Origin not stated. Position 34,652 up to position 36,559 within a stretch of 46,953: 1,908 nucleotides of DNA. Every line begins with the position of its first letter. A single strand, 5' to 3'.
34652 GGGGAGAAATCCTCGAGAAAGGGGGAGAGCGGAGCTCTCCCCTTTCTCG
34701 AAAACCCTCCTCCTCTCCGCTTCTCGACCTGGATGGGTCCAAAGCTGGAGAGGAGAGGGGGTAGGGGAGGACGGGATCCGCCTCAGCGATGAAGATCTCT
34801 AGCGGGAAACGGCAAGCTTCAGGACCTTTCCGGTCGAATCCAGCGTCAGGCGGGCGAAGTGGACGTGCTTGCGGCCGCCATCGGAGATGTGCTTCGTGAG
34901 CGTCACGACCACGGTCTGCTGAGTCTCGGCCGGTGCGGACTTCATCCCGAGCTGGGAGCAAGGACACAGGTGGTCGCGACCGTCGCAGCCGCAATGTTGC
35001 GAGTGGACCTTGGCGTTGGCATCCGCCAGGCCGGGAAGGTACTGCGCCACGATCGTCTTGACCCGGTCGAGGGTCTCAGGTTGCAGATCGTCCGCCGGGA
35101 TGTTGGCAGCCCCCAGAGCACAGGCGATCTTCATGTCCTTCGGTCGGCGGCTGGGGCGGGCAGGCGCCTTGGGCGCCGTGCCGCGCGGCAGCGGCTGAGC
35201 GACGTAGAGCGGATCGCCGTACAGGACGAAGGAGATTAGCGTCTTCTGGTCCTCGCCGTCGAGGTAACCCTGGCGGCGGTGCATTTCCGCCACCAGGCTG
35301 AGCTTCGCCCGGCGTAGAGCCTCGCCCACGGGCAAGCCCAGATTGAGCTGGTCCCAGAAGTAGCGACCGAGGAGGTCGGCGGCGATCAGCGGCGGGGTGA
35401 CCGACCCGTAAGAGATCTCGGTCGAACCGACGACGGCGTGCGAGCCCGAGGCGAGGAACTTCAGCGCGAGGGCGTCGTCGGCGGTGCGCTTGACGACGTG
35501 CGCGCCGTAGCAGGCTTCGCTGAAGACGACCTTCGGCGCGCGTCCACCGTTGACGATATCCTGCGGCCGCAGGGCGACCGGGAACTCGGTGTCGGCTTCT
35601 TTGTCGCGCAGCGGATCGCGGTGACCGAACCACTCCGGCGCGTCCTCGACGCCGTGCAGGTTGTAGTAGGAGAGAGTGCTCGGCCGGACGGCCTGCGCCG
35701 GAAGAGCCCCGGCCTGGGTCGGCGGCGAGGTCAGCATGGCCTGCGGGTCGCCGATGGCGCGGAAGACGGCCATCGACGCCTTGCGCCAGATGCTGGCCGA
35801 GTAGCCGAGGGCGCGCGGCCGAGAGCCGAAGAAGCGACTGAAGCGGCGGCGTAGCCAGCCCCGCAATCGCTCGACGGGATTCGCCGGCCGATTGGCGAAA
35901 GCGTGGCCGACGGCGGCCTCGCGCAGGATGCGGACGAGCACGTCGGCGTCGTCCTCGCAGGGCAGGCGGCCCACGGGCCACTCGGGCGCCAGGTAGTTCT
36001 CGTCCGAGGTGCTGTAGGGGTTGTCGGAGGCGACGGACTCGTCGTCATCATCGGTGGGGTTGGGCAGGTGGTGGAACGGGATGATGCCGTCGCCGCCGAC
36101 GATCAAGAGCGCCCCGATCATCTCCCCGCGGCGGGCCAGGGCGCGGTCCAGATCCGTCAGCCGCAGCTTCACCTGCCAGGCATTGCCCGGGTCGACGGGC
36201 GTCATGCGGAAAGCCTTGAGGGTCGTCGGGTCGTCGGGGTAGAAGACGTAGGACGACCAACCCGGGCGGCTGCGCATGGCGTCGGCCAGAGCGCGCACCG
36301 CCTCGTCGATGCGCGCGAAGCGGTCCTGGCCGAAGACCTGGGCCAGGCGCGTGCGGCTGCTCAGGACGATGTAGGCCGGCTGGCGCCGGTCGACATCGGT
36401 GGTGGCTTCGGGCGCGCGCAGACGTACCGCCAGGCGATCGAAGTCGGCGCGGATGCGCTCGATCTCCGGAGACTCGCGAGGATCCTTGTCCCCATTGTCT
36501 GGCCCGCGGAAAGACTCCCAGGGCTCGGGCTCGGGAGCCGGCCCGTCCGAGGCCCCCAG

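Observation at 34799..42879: Three-gene operon: 2-TM protein, 1692-aa TPR scaffold, and a cytoplasmic TPR-gingipain/CHAT-like peptidase, directly downstream of the Rhs array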

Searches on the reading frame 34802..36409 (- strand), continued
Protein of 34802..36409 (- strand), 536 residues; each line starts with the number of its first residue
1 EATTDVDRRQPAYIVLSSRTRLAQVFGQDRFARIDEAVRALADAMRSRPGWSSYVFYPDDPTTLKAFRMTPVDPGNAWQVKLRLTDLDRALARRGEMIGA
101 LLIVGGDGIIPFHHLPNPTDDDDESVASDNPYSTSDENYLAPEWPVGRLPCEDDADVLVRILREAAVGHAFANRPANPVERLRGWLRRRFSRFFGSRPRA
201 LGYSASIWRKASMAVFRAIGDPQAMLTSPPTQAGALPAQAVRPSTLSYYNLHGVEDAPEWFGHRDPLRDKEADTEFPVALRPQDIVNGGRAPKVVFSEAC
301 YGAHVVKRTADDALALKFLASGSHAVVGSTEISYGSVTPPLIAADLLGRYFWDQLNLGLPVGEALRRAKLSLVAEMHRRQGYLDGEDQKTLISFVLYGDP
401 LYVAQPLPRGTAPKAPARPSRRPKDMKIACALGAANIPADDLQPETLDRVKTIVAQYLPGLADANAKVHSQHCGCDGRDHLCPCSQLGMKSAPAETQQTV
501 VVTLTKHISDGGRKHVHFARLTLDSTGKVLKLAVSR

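Call 28: search_protein_representatives(protein=window:34802-36409:-)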
Query: 536 residues. Proteins with E-value up to 0.001 (for the whole library): 1437; up to 1e-10: 957; up to 1e-30: 435. The best 150 are listed.
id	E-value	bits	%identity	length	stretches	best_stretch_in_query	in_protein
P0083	1.2e-221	753.2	61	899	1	4-536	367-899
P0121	5.8e-210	714.7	60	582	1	5-536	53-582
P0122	2.2e-194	663.3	61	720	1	4-481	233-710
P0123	1.1e-184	631.2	55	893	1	4-536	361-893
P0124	1.5e-176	604.5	53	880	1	7-536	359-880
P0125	6.7e-171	585.8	51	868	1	6-536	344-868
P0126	2.2e-159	547.8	52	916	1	6-536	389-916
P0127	1.1e-157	542.2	52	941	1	5-536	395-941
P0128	4.4e-157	540.2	52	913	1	7-536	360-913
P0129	2.4e-156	537.8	54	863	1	13-536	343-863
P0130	2.7e-156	537.6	53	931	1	6-536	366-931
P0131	1.3e-154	532.0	52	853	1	6-536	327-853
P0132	2.6e-152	524.4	50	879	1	6-536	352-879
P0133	1.4e-151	522.0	48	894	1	6-536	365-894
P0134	5.2e-151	520.1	50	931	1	7-536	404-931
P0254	4.3e-123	428.0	41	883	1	5-536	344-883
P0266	8.4e-120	417.2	41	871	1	4-536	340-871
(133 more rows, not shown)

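Call 56: search_protein_families(library=ncbifam, proteins=[L001:1291-3258:+, L001:3271-4443:+], max_evalue=0.01)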
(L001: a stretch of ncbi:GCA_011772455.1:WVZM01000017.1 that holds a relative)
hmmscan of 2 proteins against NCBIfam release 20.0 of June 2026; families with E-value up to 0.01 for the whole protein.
L001:1291-3258:+ (656 aa): 87 families (the best 25 are shown)
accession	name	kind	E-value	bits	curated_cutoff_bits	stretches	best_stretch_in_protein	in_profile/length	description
NF008468.0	PRK11360.1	equivalog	1.1e-82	278.3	646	1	315-654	274-611/616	two-component system sensor histidine kinase AtoS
NF007688.0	PRK10364.1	equivalog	3.6e-49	167.7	479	1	420-651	224-451/460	two-component system sensor histidine kinase ZraS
NF046044.1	PnpS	equivalog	2.4e-41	142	400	1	298-650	44-390/390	two-component system histidine kinase PnpS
NF033092.0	HK_WalK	equivalog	5.4e-39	134.2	725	1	311-650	260-593/594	cell wall metabolism sensor histidine kinase WalK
NF010411.0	PRK13837.1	equivalog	1.4e-38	132.5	647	1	411-652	425-676/828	two-component system VirA-like sensor kinase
NF052574.1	HisKinEspCMyxo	equivalog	4.9e-37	127.5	1200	1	327-654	306-640/785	serine histidine kinase EspC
NF053867.1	SprKinKinDBac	equivalog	2.7e-35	121.8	775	1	420-652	269-498/500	sporulation kinase KinD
NF006800.0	PRK09303.1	equivalog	6.1e-35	120.9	342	1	428-653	143-379/383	histidine kinase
TIGR02966.1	phoR_proteo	equivalog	6.5e-34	117.4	334.2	1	308-647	5-331/333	phosphate regulon sensor histidine kinase PhoR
NF047497.1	HK_LIC_12097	equivalog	1.6e-33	116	500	1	418-651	132-366/367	LIC_12097 family sensor histidine kinase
TIGR02956.1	TMAO_torS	equivalog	1.1e-32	113.1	676.5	1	441-653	469-684/967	TMAO reductase system sensor histidine kinase/response regulator TorS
NF047874.1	MASE3_PAS_HK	subfamily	3e-32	112.2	560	1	315-651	271-625/655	MASE3 domain-containing sensor histidine kinase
NF046020.1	HisKinCckABruc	equivalog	5e-32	110.7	1000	1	412-651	456-707/868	cell cycle histidine kinase CckA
NF052573.1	HisKinEspAMyxo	equivalog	9e-32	109.9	1400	1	315-653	260-613/755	serine histidine kinase EspA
NF045911.1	TCSHisKinNblS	equivalog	2.5e-31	108.7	1000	1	308-646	265-615/621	two-component system sensor histidine kinase NblS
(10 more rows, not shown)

L001:3271-4443:+ (391 aa): 125 families (the best 25 are shown)
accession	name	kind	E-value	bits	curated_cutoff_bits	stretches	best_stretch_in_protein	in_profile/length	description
NF008469.0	PRK11361.1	equivalog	5.3e-121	404.5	714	1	3-389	5-393/461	acetoacetate metabolism transcriptional regulator AtoC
TIGR01818.1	ntrC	equivalog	4.9e-111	371.8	558.6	1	5-387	1-382/463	nitrogen regulation protein NR(I)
NF051870.1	NAssimRespRegNtrX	equivalog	2.9e-103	346.2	600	1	3-387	2-386/452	nitrogen assimilation response regulator NtrX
TIGR02915.1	PEP_resp_reg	equivalog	2.7e-102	342.9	502.6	1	6-378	2-378/445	PEP-CTERM-box response regulator transcription factor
NF007689.0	PRK10365.1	equivalog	5.1e-99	332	760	1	4-383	7-383/441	sigma-54-dependent response regulator transcription factor ZraR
NF041946.1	LuxO_transreg_Vib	equivalog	2.7e-95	319.9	800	1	37-388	31-382/463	quorum-sensing sigma-54 dependent transcriptional regulator LuxO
TIGR01817.1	nifA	equivalog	7.4e-94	315.4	528.85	1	114-380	171-436/534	nif-specific transcriptional activator NifA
NF011695.0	PRK15115.1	equivalog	2.5e-89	300.1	763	1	2-377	6-373/445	two-component system response regulator GlrR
NF050807.1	TransRegFlbDCaul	equivalog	9.1e-89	298.4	750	1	20-379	18-358/454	sigma-54-dependent transcriptional regulator FlbD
NF038308.1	RNA_repair_RtcR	equivalog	1.2e-88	298.3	650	1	117-387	159-437/530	RNA repair transcriptional activator RtcR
NF041552.1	TF_PrdR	equivalog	3.2e-88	296.5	795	1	109-386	239-514/577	sigma-54 dependent transcriptional regulator PrdR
NF008176.1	PRK10923.1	equivalog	3.1e-86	289.8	620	1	4-385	5-384/469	nitrogen regulation protein NR(I)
NF003451.0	PRK05022.1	equivalog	1.4e-82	278.1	476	1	125-373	177-424/512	nitric oxide reductase transcriptional regulator NorR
NF049963.1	RespRegFlgRCampy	domain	1.4e-78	264.7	750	1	6-377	5-372/429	fla regulon two-component system response regulator FlgR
TIGR02974.1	phageshock_pspF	equivalog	9.9e-74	248.5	443.55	1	143-376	3-237/336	phage shock protein operon transcriptional activator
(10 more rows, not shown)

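Call 60: find_encoding_contigs(protein=P0266, flank=10000, max_places=2)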
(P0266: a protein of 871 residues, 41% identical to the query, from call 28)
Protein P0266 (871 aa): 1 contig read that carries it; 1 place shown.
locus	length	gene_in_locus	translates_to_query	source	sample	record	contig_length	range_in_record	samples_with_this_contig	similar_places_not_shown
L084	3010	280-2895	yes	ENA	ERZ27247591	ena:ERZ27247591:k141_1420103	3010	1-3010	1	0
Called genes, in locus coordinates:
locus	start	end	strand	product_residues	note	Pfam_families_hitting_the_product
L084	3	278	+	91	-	?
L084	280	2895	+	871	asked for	PF01364:Peptidase_C25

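Call 61: find_encoding_contigs(protein=P0254, flank=10000, max_places=2)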
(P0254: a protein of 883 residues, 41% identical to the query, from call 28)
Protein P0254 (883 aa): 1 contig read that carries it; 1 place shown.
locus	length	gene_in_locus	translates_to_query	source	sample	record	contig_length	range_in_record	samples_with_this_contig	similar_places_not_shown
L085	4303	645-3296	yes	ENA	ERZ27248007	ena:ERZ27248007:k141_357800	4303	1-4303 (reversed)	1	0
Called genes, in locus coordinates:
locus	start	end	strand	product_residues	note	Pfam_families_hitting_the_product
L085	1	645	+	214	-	?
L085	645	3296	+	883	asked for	PF01364:Peptidase_C25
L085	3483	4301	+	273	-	?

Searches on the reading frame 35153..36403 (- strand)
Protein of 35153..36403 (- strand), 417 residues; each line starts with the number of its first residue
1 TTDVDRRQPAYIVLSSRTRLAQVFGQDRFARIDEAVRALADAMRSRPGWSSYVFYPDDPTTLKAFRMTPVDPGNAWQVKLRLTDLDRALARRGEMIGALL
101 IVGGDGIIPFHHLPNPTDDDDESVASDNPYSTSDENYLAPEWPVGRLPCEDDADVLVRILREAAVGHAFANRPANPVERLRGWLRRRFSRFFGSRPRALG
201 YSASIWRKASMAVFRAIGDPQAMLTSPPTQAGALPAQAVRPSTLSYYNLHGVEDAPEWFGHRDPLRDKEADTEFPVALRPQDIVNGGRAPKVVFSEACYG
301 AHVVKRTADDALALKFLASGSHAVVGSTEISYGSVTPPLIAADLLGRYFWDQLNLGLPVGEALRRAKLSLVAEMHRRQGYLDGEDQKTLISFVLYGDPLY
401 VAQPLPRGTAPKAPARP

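Call 77: search_solved_structures(query=A5, max_evalue=10, show_alignments=3)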
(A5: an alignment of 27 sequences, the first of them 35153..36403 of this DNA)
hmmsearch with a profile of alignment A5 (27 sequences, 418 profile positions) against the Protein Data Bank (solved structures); distinct sequences matched with E-value up to 10: 2.
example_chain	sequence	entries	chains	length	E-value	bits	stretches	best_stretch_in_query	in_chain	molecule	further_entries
8sdg_G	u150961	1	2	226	1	11.2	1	142-238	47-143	Neutralizing antibody CC25.43 heavy chain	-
1dcq_A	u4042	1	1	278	2.1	10.1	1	17-87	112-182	PYK2-ASSOCIATED PROTEIN BETA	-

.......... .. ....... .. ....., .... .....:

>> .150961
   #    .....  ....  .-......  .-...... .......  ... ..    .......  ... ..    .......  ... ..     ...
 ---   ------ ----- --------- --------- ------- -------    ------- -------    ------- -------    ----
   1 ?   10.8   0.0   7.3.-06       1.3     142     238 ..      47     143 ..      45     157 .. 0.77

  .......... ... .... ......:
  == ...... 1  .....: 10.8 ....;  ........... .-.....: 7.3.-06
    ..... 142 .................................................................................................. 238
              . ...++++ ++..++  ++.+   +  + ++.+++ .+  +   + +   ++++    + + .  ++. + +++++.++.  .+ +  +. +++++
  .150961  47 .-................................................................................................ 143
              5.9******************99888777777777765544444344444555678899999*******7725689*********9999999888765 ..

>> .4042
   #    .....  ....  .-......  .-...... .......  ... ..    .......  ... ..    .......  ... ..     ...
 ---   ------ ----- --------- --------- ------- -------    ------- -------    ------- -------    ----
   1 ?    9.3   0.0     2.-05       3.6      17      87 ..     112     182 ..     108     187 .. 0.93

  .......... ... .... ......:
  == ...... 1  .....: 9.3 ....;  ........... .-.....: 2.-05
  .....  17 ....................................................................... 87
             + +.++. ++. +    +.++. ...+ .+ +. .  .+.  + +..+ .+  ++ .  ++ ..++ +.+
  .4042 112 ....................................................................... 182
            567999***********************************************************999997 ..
